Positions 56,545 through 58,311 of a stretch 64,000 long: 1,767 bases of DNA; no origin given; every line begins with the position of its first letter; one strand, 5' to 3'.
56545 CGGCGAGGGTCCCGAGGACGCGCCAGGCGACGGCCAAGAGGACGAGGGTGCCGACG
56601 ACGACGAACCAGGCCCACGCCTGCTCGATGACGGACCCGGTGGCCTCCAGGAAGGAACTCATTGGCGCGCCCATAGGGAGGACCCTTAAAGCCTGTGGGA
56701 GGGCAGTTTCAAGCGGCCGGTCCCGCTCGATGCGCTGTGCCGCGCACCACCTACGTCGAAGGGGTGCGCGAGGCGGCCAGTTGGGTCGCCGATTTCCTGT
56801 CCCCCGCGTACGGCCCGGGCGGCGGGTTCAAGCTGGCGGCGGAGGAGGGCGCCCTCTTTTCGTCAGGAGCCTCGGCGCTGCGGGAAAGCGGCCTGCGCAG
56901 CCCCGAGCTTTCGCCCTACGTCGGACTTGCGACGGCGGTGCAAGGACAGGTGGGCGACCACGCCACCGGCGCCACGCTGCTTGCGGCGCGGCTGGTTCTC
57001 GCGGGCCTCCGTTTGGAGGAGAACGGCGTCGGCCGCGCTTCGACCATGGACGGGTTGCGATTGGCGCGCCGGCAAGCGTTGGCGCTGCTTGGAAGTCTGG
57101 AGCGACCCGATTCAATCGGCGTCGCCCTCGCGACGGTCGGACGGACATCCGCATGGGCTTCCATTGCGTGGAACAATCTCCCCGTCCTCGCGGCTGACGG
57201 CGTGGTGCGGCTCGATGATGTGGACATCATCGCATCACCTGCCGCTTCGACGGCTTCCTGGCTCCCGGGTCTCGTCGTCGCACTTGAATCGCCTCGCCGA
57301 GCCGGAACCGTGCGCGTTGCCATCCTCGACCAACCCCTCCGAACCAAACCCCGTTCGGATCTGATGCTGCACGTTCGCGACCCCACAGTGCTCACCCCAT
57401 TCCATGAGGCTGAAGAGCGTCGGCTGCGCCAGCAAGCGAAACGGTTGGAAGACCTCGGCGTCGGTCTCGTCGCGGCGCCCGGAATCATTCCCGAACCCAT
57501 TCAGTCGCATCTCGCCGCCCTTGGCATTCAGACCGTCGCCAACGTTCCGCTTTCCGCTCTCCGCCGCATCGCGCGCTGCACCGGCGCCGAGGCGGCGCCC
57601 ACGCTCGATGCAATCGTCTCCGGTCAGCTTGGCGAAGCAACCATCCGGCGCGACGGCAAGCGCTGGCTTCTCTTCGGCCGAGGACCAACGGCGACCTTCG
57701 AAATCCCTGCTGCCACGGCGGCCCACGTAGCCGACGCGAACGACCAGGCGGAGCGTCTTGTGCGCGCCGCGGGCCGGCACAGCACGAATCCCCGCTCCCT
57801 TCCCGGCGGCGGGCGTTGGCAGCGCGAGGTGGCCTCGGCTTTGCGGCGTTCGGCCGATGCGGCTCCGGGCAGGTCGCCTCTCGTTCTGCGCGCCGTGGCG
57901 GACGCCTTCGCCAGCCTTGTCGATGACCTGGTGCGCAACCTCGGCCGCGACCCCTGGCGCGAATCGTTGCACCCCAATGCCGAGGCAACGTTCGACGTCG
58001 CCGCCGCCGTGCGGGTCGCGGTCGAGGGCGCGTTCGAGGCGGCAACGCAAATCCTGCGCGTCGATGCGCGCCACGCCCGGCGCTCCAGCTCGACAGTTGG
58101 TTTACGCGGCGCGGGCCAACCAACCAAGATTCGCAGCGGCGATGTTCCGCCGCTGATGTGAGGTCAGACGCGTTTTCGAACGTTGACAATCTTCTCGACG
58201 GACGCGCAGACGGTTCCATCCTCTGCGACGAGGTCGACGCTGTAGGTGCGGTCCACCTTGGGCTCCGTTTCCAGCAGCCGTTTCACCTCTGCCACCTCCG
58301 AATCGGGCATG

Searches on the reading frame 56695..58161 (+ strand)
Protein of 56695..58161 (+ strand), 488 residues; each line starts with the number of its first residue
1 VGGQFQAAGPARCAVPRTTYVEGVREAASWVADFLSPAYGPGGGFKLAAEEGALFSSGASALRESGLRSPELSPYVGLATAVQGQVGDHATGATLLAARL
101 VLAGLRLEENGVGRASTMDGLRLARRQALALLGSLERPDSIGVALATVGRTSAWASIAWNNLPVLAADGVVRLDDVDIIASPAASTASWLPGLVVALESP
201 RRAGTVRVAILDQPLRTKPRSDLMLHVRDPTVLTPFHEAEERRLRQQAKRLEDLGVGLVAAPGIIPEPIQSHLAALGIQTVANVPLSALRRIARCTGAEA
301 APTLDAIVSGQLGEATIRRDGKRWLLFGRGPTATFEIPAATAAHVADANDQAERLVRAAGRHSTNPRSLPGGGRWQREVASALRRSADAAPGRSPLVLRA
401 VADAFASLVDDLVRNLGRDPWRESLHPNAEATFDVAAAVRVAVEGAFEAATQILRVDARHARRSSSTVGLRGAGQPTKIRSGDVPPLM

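Call 47: search_protein_families(library=pfam, proteins=[window:56695-58161:+], max_evalue=0.0001)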
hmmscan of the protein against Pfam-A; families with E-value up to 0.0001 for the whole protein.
window:56695-58161:+ (488 aa): 1 family
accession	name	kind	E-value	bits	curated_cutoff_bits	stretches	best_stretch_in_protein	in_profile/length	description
PF00118.29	Cpn60_TCP1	-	5e-35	121.6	34.3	1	31-420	1-423/490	TCP-1/cpn60 chaperonin family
